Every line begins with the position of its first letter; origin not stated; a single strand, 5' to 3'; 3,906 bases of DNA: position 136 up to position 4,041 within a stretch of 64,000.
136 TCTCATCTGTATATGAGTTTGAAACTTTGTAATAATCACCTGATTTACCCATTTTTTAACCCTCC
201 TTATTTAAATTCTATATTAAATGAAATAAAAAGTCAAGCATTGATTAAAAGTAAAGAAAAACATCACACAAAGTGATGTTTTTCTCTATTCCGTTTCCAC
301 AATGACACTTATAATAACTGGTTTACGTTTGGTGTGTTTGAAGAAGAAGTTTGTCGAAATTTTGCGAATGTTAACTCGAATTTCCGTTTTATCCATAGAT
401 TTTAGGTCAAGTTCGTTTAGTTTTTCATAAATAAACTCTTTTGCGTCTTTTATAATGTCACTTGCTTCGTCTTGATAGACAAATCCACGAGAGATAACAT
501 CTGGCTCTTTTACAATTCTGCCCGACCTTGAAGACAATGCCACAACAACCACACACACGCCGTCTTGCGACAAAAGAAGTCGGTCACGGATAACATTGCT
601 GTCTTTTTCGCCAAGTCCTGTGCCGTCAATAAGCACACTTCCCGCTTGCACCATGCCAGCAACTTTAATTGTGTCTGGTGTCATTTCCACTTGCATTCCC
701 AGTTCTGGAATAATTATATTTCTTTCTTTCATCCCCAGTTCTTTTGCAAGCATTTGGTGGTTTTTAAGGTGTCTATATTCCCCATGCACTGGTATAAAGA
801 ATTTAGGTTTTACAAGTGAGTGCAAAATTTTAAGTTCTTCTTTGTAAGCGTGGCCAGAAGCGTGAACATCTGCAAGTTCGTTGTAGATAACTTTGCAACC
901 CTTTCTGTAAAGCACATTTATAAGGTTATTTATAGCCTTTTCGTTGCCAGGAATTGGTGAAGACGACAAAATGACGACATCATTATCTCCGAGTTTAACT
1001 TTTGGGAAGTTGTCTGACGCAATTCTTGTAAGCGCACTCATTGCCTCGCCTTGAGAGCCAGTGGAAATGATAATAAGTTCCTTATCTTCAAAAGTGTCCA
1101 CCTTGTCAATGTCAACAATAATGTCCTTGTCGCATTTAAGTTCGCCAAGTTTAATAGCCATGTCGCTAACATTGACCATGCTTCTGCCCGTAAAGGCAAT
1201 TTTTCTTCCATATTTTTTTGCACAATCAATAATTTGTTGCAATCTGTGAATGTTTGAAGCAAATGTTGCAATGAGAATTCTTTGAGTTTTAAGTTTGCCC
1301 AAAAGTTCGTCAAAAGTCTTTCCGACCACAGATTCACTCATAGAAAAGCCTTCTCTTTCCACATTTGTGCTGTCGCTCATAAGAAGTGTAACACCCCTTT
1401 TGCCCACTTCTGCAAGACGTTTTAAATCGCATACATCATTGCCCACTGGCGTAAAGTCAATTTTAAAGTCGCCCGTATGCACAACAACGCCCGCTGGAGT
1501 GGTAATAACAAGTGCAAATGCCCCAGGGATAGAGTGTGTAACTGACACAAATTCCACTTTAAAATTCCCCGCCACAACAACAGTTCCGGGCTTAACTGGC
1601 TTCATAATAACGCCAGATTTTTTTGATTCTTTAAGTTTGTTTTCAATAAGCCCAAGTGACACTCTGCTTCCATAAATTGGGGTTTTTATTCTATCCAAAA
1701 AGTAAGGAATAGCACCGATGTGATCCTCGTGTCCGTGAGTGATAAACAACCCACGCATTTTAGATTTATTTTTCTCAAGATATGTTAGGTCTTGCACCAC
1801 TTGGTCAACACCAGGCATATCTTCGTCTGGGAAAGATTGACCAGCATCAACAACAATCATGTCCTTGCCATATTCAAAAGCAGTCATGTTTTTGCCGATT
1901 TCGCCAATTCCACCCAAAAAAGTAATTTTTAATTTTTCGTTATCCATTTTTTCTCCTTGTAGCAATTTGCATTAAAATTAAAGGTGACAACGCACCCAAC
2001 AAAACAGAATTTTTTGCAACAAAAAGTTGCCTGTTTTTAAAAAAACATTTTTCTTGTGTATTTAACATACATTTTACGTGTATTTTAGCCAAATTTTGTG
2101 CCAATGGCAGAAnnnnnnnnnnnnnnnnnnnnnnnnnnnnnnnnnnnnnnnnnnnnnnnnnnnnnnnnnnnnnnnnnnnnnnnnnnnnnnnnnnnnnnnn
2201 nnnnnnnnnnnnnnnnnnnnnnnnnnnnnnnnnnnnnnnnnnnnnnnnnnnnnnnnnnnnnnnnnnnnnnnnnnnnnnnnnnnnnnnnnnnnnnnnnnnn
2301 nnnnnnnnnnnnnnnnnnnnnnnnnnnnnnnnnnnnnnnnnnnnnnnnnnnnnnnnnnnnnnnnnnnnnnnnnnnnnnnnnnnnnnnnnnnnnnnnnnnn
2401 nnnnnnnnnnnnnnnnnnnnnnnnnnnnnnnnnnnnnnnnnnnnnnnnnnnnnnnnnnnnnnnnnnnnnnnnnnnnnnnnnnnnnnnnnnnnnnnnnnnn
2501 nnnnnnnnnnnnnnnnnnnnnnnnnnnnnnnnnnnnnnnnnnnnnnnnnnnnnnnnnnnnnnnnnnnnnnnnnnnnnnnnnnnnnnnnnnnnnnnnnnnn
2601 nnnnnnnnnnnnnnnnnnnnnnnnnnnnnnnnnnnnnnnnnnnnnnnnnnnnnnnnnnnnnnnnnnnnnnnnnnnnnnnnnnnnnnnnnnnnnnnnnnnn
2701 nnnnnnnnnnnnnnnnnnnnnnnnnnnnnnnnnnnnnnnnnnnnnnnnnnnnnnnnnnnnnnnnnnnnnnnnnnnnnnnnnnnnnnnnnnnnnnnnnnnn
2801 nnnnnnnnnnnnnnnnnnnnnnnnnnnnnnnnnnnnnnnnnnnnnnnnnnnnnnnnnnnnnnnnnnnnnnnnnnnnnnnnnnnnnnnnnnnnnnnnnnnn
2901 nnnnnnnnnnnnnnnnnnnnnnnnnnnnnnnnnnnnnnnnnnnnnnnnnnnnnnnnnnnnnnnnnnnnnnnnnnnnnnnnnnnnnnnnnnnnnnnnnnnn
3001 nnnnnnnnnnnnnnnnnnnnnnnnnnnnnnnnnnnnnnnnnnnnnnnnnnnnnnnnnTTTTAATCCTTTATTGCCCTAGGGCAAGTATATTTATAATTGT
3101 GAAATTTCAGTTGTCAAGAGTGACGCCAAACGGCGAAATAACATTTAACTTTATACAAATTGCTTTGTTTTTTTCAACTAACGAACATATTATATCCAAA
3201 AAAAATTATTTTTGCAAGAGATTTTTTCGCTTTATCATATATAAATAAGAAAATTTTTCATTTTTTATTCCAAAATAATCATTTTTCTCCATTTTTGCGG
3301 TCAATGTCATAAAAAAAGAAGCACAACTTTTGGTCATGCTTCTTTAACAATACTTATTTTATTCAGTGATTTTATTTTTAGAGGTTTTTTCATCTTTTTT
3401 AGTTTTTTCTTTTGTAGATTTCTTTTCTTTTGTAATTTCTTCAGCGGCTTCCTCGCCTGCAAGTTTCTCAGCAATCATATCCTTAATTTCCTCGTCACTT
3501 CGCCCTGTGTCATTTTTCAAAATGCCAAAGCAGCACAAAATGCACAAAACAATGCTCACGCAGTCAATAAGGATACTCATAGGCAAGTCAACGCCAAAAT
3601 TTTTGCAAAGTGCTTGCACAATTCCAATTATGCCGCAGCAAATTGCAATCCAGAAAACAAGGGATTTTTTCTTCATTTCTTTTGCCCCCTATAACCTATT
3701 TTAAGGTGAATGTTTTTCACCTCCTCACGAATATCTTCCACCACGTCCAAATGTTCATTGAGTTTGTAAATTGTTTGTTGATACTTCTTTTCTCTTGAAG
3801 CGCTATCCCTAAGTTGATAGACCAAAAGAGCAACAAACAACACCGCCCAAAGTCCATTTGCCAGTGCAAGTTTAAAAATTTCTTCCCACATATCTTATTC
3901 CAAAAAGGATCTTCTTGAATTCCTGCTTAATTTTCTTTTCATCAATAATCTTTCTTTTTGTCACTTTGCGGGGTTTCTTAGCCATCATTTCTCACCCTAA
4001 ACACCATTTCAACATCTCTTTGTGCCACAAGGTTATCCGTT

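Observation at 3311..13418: Compact ~10 kb capsid-and-holin island with no recognisable integrase, replication, endolysin or long-tail genes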

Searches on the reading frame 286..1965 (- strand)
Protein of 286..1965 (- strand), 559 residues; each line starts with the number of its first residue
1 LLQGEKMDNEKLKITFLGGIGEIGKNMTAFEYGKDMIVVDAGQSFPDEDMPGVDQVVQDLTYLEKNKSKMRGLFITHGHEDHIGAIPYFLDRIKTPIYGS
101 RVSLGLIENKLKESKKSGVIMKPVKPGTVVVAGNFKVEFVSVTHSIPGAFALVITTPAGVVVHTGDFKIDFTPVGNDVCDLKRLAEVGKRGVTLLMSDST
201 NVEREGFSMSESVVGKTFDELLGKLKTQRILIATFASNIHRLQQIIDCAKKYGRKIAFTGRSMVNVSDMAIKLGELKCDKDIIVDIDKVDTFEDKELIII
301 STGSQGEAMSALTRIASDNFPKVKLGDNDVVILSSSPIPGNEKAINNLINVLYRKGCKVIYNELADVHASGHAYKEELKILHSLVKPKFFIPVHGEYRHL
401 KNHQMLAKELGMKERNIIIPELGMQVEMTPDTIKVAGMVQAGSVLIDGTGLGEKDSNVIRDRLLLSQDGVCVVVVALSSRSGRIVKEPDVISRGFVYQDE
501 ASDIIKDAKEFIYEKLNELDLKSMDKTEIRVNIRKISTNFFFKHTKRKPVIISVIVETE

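Call 6: search_protein_families(library=pfam, proteins=[window:286-1965:-], max_evalue=0.01)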
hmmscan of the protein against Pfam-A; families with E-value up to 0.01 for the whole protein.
window:286-1965:- (559 aa): 5 families
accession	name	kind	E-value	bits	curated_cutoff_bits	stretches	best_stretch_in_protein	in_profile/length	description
PF22505.1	RNase_J_b_CASP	-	1.4e-49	167.6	27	1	228-352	2-126/126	Ribonuclease J, beta-CASP domain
PF17770.6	RNase_J_C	-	2.2e-24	86.8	23.8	1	458-557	1-101/102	Ribonuclease J C-terminal domain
PF00753.33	Lactamase_B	-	1.5e-11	45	22.7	1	25-167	6-150/196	Metallo-beta-lactamase superfamily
PF07521.17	RMMBL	-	4.3e-11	43.1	21.6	1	365-415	9-58/63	Zn-dependent metallo-hydrolase RNA specificity domain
PF12706.13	Lactamase_B_2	-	1.8e-07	31.4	27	1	58-168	20-144/200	Beta-lactamase superfamily domain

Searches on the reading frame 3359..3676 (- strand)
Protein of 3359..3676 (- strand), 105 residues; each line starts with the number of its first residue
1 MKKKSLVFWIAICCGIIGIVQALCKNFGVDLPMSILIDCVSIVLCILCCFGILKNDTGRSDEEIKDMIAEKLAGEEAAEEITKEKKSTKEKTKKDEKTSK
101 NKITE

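Call 4: search_protein_families(library=pfam, proteins=[window:3359-3676:-], max_evalue=0.1)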
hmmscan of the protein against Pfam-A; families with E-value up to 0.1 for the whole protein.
window:3359-3676:- (105 aa): 4 families
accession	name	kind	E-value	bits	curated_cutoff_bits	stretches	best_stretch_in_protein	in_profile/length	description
PF04531.18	Phage_holin_1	-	0.00011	23.1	22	1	4-57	8-65/82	Bacteriophage holin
PF00550.31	PP-binding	-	0.077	13.7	20.8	0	17-42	35-60/67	Phosphopantetheine attachment site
PF18169.6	SLATT_6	-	0.084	12.9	27.1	1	9-70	37-97/176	SMODS and SLOG-associating 2TM effector domain 6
PF21188.2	BRR2_plug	-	0.092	13.6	25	1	19-73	8-55/69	Pre-mRNA-splicing helicase BRR2 plug domain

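Call 5: search_protein_families(library=phrogs, proteins=[window:3359-3676:-], max_evalue=0.1)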
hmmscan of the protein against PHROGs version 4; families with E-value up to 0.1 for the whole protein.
window:3359-3676:- (105 aa): 3 families
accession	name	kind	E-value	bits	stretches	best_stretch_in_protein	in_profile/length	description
phrog_962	-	lysis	1.1e-05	26.5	1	2-100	9-110/152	holin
phrog_297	-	lysis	6.9e-05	23.8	1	4-91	16-107/176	holin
phrog_11408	-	unknown function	0.018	15.3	1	20-102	33-116/247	-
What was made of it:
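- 3359..3676 (-): Second holin-like membrane protein (105 aa). Phage_holin_1 1.1e-4, 23.1 bits against a cut-off of 22 (call 4). phrog_962 holin 1.1e-5 (call 5).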

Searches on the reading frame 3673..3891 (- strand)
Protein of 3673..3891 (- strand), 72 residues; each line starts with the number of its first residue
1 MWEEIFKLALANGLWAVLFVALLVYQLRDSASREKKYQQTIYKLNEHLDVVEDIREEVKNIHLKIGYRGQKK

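Call 4: search_protein_families(library=pfam, proteins=[window:3673-3891:-], max_evalue=0.1)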
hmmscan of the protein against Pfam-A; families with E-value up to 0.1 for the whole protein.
window:3673-3891:- (72 aa): 2 families
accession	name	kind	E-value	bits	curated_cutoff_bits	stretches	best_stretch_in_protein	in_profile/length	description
PF10960.13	Holin_BhlA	-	6.2e-18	65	22.6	1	1-61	1-68/70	BhlA holin family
PF20570.3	DUF6779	-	0.00014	22.9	28.1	1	7-45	2-43/108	Domain of unknown function (DUF6779)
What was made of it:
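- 3673..3891 (-): BhlA-family holin (72 aa). Pfam Holin_BhlA 6.2e-18 (call 4).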

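Call 5: search_protein_families(library=phrogs, proteins=[window:3673-3891:-], max_evalue=0.1)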
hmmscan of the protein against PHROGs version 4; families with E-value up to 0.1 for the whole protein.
window:3673-3891:- (72 aa): 3 families
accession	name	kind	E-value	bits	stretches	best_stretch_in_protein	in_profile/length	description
phrog_2429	-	moron, auxiliary metabolic gene and host takeover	1.1e-12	49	1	1-66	1-78/82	involved in bacteriocin production or immunity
phrog_1625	-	moron, auxiliary metabolic gene and host takeover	6.5e-05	23.9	1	2-46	3-47/110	involved in bacteriocin production or immunity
phrog_13056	-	unknown function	0.095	13.9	0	14-35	47-68/137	-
